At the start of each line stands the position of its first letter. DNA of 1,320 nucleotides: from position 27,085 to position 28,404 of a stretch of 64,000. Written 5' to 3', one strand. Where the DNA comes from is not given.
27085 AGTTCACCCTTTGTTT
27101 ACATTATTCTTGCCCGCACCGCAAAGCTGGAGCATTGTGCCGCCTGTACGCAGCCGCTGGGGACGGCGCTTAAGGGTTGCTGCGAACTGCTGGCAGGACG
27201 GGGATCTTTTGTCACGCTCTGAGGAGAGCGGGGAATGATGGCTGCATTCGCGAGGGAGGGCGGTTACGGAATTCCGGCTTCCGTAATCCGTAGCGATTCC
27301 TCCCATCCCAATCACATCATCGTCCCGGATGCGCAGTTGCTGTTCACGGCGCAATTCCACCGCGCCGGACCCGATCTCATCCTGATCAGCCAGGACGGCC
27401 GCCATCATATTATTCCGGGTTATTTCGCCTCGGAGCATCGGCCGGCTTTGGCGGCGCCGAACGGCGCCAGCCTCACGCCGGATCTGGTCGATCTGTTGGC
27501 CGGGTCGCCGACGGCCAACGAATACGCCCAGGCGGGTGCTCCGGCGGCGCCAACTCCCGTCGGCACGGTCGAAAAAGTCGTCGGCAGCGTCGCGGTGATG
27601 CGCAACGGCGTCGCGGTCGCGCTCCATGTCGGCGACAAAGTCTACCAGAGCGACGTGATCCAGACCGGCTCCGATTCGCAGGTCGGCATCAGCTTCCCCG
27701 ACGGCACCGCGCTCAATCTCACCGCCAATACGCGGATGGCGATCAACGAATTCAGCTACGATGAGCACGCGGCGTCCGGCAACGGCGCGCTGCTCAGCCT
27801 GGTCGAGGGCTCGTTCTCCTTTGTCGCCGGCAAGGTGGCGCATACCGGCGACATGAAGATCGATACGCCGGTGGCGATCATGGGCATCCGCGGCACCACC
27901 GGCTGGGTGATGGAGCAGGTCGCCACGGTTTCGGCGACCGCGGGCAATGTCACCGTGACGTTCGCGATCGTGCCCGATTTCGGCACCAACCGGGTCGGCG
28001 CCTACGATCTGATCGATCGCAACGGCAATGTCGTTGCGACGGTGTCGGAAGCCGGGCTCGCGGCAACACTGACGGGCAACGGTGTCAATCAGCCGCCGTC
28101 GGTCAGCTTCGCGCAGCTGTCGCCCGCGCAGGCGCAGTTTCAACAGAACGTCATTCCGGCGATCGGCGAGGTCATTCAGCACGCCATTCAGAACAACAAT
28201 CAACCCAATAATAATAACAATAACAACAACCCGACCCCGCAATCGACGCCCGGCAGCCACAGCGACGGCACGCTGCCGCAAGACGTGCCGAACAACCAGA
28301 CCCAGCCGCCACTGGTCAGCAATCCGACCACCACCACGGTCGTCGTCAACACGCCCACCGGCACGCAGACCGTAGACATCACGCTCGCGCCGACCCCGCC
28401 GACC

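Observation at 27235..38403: Giant 3,722-aa mosaic exoprotein gene with FecR-like head and RTX-type tail, genomically orphan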

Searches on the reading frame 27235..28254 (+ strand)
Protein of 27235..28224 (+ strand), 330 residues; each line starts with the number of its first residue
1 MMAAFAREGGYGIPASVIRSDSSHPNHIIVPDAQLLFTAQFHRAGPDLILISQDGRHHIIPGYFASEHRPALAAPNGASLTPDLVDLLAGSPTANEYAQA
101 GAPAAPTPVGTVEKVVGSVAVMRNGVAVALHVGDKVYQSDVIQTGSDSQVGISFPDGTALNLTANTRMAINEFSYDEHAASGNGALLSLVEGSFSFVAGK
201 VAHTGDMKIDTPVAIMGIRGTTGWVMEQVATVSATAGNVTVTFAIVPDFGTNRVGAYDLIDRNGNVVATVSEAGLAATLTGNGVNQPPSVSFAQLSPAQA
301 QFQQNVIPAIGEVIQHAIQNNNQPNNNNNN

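Call 11: find_homologous_proteins(query=window:27235-28224:+, max_evalue=0.00001)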
Query window:27235-28224:+ (330 aa): 683 proteins with E <= 0.00001 among 8000 candidates; the best 120 are listed.
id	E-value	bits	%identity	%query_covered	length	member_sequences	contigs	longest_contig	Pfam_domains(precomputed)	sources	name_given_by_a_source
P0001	1.0e-162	559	79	99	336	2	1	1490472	PF04773.19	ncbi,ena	-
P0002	3.3e-153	527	78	96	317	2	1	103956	PF04773.19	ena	-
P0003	2.2e-138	479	74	93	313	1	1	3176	PF04773.19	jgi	-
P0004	6.7e-117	408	61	99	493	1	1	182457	PF04773.19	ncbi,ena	-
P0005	7.7e-114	398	62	92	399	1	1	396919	PF04773.19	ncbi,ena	-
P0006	1.1e-113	398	64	93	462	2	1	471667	PF04773.19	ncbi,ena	-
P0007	1.9e-112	394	61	94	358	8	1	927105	PF04773.19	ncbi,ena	-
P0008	3.8e-112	393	60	90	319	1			PF04773.19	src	-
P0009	6.3e-112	392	59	95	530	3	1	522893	PF04773.19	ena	-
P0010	7.4e-112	392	63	96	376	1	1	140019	PF04773.19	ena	-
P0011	2.1e-110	387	62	97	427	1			PF04773.19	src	-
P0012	7.8e-110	385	63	94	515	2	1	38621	PF04773.19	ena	-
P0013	2.7e-109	383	60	98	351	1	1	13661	PF04773.19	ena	-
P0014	6.6e-109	382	63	90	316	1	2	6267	PF04773.19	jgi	jgi:FecR protein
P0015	1.5e-108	381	68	84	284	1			PF04773.19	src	-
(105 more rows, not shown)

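Call 12: find_encoding_contigs(protein=P0001, flank=10000, max_places=3)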
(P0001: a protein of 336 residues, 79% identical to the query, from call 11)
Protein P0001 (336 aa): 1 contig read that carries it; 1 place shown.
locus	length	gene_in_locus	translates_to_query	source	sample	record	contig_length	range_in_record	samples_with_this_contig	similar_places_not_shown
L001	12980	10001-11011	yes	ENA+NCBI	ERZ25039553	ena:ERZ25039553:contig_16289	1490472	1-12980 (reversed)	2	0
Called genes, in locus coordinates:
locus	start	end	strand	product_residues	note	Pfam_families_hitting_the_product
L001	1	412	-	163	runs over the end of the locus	PF00903:Glyoxalase, PF13669:Glyoxalase_4, PF18029:Glyoxalase_6 (weak)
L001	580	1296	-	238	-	-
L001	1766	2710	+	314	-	PF06035:Peptidase_C93, PF04473:DUF553 (weak)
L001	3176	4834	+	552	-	PF05681:Fumerase, PF05683:Fumerase_C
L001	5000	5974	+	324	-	PF23023:Anti-Pycsar_Apyc1, PF00753:Lactamase_B, PF12706:Lactamase_B_2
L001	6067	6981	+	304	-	PF00135:COesterase (faint), PF20434:BD-FAE, PF07859:Abhydrolase_3 (faint)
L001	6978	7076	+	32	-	-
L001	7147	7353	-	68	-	-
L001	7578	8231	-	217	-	PF00857:Isochorismatase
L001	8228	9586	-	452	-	PF17767:NAPRTase_N, PF04095:NAPRTase, PF17956:NAPRTase_C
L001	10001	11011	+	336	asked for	PF04773:FecR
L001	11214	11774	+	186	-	-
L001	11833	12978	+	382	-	?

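Call 27: predict_structure(alignment_id=A1)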
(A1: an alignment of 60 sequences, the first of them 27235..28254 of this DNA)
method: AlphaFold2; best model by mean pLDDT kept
length: 340 residues; sequences in the alignment: 60
mean_pLDDT: 78.3   pTM: 0.74
mean pLDDT of the five models: 78.3, 75.1, 73.7, 69.0, 69.0
residues with pLDDT >= 90: 78; 70-90: 195; 50-70: 22; < 50: 45
segments of 3 or more residues with pLDDT < 50: 1-11, 95-102, 229-236, 323-340
pLDDT, mean of each block of 10 residues (from residue 1): 37 73 85 85 90 89 89 86 88 50 71 95 86 93 93 92 92 85 85 86 78 74 64 48 79 81 82 85 82 86 84 83 46 40
secondary structure, 60 per line:
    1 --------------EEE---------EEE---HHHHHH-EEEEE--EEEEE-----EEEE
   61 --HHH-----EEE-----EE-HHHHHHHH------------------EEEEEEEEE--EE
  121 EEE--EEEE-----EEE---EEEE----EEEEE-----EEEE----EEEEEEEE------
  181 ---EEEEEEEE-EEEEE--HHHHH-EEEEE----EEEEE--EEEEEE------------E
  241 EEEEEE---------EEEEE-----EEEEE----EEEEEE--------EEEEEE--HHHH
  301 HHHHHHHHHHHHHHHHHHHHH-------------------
elements in order: E15-17 E27-29 H33-38 E40-44 E47-51 E57-60 E71-73 H82-89 E108-116 E119-123 E126-129 E135-137 E141-144 E149-153 E159-162 E167-174 E184-191 E193-197 H200-204 E206-210 E215-219 E222-227 E240-246 E256-260 E266-270 E275-280 E289-294 H297-321
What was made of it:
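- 27235..27555 (+): N-terminal domain, aa 1-107. Beta strands carry the motif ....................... Then come helix 82-89, S91-P92 and the nearly invariant YAQA at aa 97-100 in a disordered stretch. No Pfam family. AF2 pLDDT 85-90 (call 27).
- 27952..28197 (+): Rest of the head, aa 240-321: a small beta subdomain and a long helix (297-321). AF2 secondary structure (call 27).
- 28198..28494 (+): Low-complexity linker, aa 322-420 (Asn8, then Pro/Thr-rich). Inferred to be the segment that threads the outer-membrane channel. AF2 pLDDT below 50 from aa 323 to the end of the model at aa 340 (call 27).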

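Call 30: find_related_loci(query=A1, collection=genome_contigs, flank=10000)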
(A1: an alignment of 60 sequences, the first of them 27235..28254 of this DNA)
Query A1 (340 aa) in genome_contigs; peptide patterns used: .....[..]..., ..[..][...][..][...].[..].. (x = any residue, [..] = any of these).
600 stretches matched a pattern (row limit reached: there are more); 577 encode a relative of the query (tblastn E <= 1e-3); the best 80 are kept; 80 distinct loci.
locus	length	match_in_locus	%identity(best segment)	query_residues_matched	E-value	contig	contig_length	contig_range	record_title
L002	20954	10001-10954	77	1-318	2e-160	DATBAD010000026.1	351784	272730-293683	MAG TPA_asm: Xanthobacteraceae bacterium isolate SMAG_U5722 k141_623269, whole genome shotgun sequence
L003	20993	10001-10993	67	1-337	2e-143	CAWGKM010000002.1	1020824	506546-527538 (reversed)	MAG: uncultured Alphaproteobacteria bacterium isolate MFD02248.bin.1.117 genome assembly, contig: contig_37698, whole ge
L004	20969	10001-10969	67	1-336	3e-143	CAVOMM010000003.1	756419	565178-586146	MAG: uncultured Alphaproteobacteria bacterium isolate MFD00008.bin.1.91 genome assembly, contig: contig_20929, whole gen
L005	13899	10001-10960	66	1-314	2e-133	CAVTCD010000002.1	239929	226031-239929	MAG: uncultured Alphaproteobacteria bacterium isolate MFD01716.bin.2.50 genome assembly, contig: contig_21569, whole gen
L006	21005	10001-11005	60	1-339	2e-123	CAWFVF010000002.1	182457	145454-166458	MAG: uncultured Alphaproteobacteria bacterium isolate MFD09671.bin.2.16 genome assembly, contig: contig_20523, whole gen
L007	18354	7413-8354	63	1-323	3e-123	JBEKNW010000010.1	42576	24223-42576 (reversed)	MAG: Xanthobacteraceae bacterium isolate SPRUCE 426 SPRUCE_426_10, whole genome shotgun sequence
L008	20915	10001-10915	64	1-306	1e-118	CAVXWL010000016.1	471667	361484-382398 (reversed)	MAG: uncultured Alphaproteobacteria bacterium isolate MFD09286.bin.1.172 genome assembly, contig: contig_45616, whole ge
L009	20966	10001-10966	59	11-336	6e-118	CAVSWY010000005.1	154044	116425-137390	MAG: uncultured Alphaproteobacteria bacterium isolate MFD05580.bin.1.84 genome assembly, contig: contig_25386, whole gen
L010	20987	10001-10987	62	1-318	4e-118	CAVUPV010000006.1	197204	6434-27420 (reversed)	MAG: uncultured Alphaproteobacteria bacterium isolate MFD06092.bin.2.96 genome assembly, contig: contig_50178, whole gen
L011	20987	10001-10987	55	1-339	2e-117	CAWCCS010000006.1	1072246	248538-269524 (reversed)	MAG: uncultured Alphaproteobacteria bacterium isolate MFD04434.bin.1.123 genome assembly, contig: contig_7901, whole gen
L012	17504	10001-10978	57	1-339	1e-116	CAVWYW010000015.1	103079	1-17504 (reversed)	MAG: uncultured Alphaproteobacteria bacterium isolate MFD09286.bin.2.97 genome assembly, contig: contig_34311, whole gen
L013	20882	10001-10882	60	10-307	8e-111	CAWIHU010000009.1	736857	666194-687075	MAG: uncultured proteobacterium isolate MFD03726.bin.2.167 genome assembly, contig: contig_30737, whole genome shotgun s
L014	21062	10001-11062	54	1-336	4e-110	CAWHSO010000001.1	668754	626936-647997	MAG: uncultured Alphaproteobacteria bacterium isolate MFD03399.bin.2.59 genome assembly, contig: contig_10313, whole gen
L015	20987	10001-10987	55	1-339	2e-108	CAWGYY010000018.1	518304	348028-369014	MAG: uncultured Alphaproteobacteria bacterium isolate MFD02248.bin.1.211 genome assembly, contig: contig_5414, whole gen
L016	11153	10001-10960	57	1-307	2e-108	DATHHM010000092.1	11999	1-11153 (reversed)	MAG TPA_asm: Xanthobacteraceae bacterium isolate SMAG_U12500 k141_361609, whole genome shotgun sequence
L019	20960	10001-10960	56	1-307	6e-107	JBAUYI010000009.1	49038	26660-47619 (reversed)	MAG: Xanthobacteraceae bacterium isolate MFD10067_ilm_asm_bin34 k127_393930, whole genome shotgun sequence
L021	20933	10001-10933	58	1-310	9e-106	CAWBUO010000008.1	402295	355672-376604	MAG: uncultured Alphaproteobacteria bacterium isolate MFD05502.bin.1.7 genome assembly, contig: contig_46237, whole geno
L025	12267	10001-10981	52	17-336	2e-104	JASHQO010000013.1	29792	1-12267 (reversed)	MAG: Xanthobacteraceae bacterium isolate JOPF077 JOPF_N101_contig_2855, whole genome shotgun sequence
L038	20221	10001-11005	41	10-340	6e-68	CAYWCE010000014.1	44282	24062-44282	MAG TPA_asm: uncultured Hyphomicrobiales bacterium isolate SRP170004_co1_570 genome assembly, contig: NODE_1045_length_4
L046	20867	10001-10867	42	26-333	2e-64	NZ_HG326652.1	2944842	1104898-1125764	Afipia birgiae 34632, whole genome shotgun sequence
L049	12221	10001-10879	44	29-338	6e-63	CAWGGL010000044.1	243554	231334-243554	MAG: uncultured proteobacterium isolate MFD02923.bin.2.34 genome assembly, contig: contig_8113, whole genome shotgun seq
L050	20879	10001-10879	45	25-331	1e-62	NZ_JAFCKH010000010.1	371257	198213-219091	Bradyrhizobium tropiciagri strain SZCCT0294 NODE_10, whole genome shotgun sequence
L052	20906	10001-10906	44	18-331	3e-62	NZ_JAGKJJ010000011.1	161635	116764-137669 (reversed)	Bradyrhizobium semiaridum strain WSM 1704 scaffold_10, whole genome shotgun sequence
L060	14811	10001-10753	48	24-274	2e-60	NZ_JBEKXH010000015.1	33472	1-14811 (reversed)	MAG: Bradyrhizobium sp. isolate SPRUCE 647 SPRUCE_647_15, whole genome shotgun sequence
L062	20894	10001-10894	44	22-331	1e-60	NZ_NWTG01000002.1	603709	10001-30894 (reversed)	Bradyrhizobium sp. C9 Scaffold2_1, whole genome shotgun sequence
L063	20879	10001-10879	44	25-331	2e-60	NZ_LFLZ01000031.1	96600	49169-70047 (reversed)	Bradyrhizobium tropiciagri strain SEMIA 6148 contig00031, whole genome shotgun sequence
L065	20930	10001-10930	42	4-331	2e-60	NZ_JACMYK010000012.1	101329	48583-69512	Bradyrhizobium acaciae strain 10BB Contigs_012, whole genome shotgun sequence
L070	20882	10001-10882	40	24-333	5e-60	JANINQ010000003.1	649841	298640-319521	MAG: Afipia sp. isolate Bin.003_Pasture NODE_13_length_649841_cov_12.505662, whole genome shotgun sequence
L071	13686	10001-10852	44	28-324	4e-60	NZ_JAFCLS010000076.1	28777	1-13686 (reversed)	Bradyrhizobium sp. JYMT SZCCT0428 NODE_76, whole genome shotgun sequence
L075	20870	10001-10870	40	26-333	2e-59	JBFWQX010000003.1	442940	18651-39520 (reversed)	MAG: Afipia sp. isolate CA_2019_TPBF_193 NODE_165_length_442940_cov_14.034340_TPBF, whole genome shotgun sequence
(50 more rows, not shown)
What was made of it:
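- On Head-bearing giant proteins of Xanthobacteraceae (uncharacterised family defined here): Head 40-79% identical to at least 577 loci in GTDB species genomes (call 30).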

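Call 35: search_protein_families(library=pfam, proteins=[L065:14222-16453:+, L046:14313-16073:+, L046:16073-17464:+, L046:17486-19735:+, L046:8467-9312:-, L052:7215-8429:+, L062:5299-7134:+, L063:18387-20036:+, L050:1360-2232:+, L016:562-1599:+], max_evalue=0.001)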
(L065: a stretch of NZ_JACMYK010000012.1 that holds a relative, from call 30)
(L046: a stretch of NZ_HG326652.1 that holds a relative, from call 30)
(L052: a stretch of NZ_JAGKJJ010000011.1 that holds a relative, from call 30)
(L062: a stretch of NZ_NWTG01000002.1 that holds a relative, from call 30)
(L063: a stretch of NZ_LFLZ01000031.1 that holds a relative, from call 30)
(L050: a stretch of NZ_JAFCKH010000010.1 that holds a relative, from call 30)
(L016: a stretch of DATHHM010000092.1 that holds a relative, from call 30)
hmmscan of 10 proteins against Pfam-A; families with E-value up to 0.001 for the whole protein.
L065:14222-16453:+ (744 aa): 2 families
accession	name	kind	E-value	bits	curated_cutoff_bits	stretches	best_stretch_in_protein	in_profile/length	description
PF05226.16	CHASE2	-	1.5e-57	195.5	26.3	1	30-372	7-256/257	CHASE2 domain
PF00211.25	Guanylate_cyc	-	2.7e-21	76.5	21.9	1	473-661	7-180/183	Adenylate and Guanylate cyclase catalytic domain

L046:14313-16073:+ (587 aa): 4 families
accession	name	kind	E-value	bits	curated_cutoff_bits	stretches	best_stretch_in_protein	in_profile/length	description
PF00005.33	ABC_tran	-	1.9e-29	103.4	25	1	356-503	2-136/137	ABC transporter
PF00664.28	ABC_membrane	-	1.1e-12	48.6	28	1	31-289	4-268/274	ABC transporter transmembrane region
PF13555.12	AAA_29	-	0.00015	21.9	27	1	365-402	23-58/61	P-loop containing region of AAA domain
PF20703.3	nSTAND1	-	0.00046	20.4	27.1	1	357-384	25-52/379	Novel STAND NTPase 1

L046:16073-17464:+ (464 aa): 3 families
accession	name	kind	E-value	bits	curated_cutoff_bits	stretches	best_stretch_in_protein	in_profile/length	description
PF13437.12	HlyD_3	-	2.7e-23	83.2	22.2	1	316-419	2-97/106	HlyD family secretion protein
PF16576.10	HlyD_D23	-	1.6e-12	47.6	30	1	309-416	104-202/214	Barrel-sandwich domain of CusB or HlyD membrane-fusion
PF13533.13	Biotin_lipoyl_2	-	0.00076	19.7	29.8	0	86-116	2-32/32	Biotin-lipoyl like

L046:17486-19735:+ (750 aa): 2 families
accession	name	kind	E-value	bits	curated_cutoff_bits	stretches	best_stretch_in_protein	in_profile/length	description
PF05226.16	CHASE2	-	3.3e-56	191.1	26.3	1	33-377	2-255/257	CHASE2 domain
PF00211.25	Guanylate_cyc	-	1.4e-21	77.4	21.9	1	480-663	8-177/183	Adenylate and Guanylate cyclase catalytic domain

L046:8467-9312:- (282 aa): 3 families
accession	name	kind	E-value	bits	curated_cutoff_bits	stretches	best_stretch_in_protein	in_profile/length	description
PF06035.17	Peptidase_C93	-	4.1e-19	69.4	27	1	83-207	15-129/162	Bacterial transglutaminase-like cysteine proteinase BTLCP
PF01841.26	Transglut_core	-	1.8e-05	25.4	23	1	132-204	29-107/108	Transglutaminase-like superfamily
PF04473.18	DUF553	-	0.00076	19.4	20.5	0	140-209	50-117/140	Transglutaminase-like domain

L052:7215-8429:+ (405 aa): 3 families
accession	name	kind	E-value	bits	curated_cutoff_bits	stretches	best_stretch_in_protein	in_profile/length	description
PF13458.12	Peripla_BP_6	-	7e-59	200.6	31.7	1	43-394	1-342/343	Periplasmic binding protein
PF13433.12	Peripla_BP_5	-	1.2e-13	51.3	27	1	47-348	4-297/363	Periplasmic binding protein domain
PF01094.35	ANF_receptor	-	4.8e-13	49.3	25.4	1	65-270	4-210/353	Receptor family ligand binding region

L062:5299-7134:+ (612 aa): 2 families
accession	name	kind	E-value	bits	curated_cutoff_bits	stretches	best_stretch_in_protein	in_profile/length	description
PF00501.34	AMP-binding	-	1.1e-60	205.9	29.9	1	21-435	5-384/384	AMP-binding enzyme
PF23562.2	AMP-binding_C_3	-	8.2e-14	52.5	20.8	1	473-608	2-122/124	AMP-binding enzyme C-terminal domain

L063:18387-20036:+ (550 aa): 1 family
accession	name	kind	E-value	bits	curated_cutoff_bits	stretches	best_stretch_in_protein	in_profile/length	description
PF00496.27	SBP_bac_5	-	1.6e-71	241.8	32.4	1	79-444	2-349/368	Bacterial extracellular solute-binding proteins, family 5 Middle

L050:1360-2232:+ (291 aa): 1 family
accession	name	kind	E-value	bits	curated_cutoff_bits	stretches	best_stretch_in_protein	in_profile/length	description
PF02653.21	BPD_transp_2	-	2.1e-43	148.8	26.8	1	8-275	2-269/269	Branched-chain amino acid transport system / permease component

L016:562-1599:+ (346 aa): 0 families

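Call 37: fold_search(model_id=the predicted structure, library=pdb)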
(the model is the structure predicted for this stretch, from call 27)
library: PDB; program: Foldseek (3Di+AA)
matches with E <= 10: 531; with E <= 0.001: 4
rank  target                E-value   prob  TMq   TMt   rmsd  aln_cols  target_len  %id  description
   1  4m0n                  2.0e-06  1.00  0.31  0.48   4.6       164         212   12  Crystal structure of a putative anti-sigma factor (BDI_1681) from Parabacteroides distasonis ATCC 8503 at 1.65 A resolut (released 2013-10-16)
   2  4m0h_B                2.5e-06  1.00  0.32  0.49   4.6       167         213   12  Crystal structure of a putative anti-sigma factor (BDI_1681) from Parabacteroides distasonis ATCC 8503 at 2.50 A resol (released 2013-10-16)
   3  4m0h_A                8.6e-06  1.00  0.32  0.49   4.3       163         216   14  Crystal structure of a putative anti-sigma factor (BDI_1681) from Parabacteroides distasonis ATCC 8503 at 2.50 A resol (released 2013-10-16)
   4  6ovk_R                2.8e-05  1.00  0.31  0.48   5.1       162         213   16  Crystal Structure of the Pseudomonas capeferrum Anti-sigma Regulator PupR C-terminal Cell-surface Signaling Domain in  (released 2020-03-04)
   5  3bk5                  2.8e-03  0.18  0.11  0.14  19.2       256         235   10  Crystal structure of putative outer membrane lipoprotein-sorting protein domain from Vibrio parahaemolyticus (released 2008-02-05)
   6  5ix9_MODEL_1_A        3.3e-03  1.00  0.18  0.75   1.2        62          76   31  Cell surface anchoring domain (released 2017-06-28)
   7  9mf4_A                7.3e-02  0.60  0.20  0.08   9.5       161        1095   12  De novo designed minibinder complexed with Clostridioides difficile Toxin B (released 2025-09-17)
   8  1i2m_B                7.3e-02  0.06  0.12  0.11  16.3       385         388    8  RAN-RCC1-SO4 COMPLEX (released 2001-05-02)
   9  6cil_B                8.6e-02  0.04  0.12  0.12  18.0       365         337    7  PRE-REACTION COMPLEX, RAG1(E962Q)/2-INTACT/INTACT 12/23RSS COMPLEX IN MN2+ (released 2018-04-25)
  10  9e5c_1c               9.6e-02  0.03  0.10  0.06  22.8       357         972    8  Cryo-EM structure of 96 nm repeat of microtubule doublet from T. brucei flagellum (released 2025-03-12)
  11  2oy7                  1.0e-01  0.04  0.10  0.11  20.5       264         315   10  The crystal structure of OspA mutant (released 2008-03-04)
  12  8h6h_A                1.2e-01  0.03  0.11  0.06  22.1       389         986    9  cryo-EM structure of cellodextrin phosphorylase from Clostridium thermocellum (released 2023-10-25)
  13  4o2w_A                1.3e-01  0.04  0.11  0.10  15.7       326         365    8  Crystal structure of the third RCC1-like domain of HERC1 (released 2014-01-15)
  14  6cim_D                1.3e-01  0.03  0.11  0.11  18.2       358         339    6  Pre-Reaction Complex, RAG1(E962Q)/2-nicked/intact 12/23RSS complex in Mn2+ (released 2018-04-25)
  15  6ke6_A5               1.4e-01  0.06  0.14  0.11  17.8       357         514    8  3.4 angstrom cryo-EM structure of yeast 90S small subunit preribosome (released 2020-08-05)
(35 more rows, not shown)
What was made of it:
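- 27556..27951 (+): FecR-like domain, aa 108-239, homologous to the retention or anchor domain of RTX adhesins. Foldseek: 4m0n and 6ovk_R (FecR type) and 5ix9 (TMt 0.75, rmsd 1.2 A, 31% identity) (call 37).
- The fold agrees (TMt 0.75, rmsd 1.2 A, call 37).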
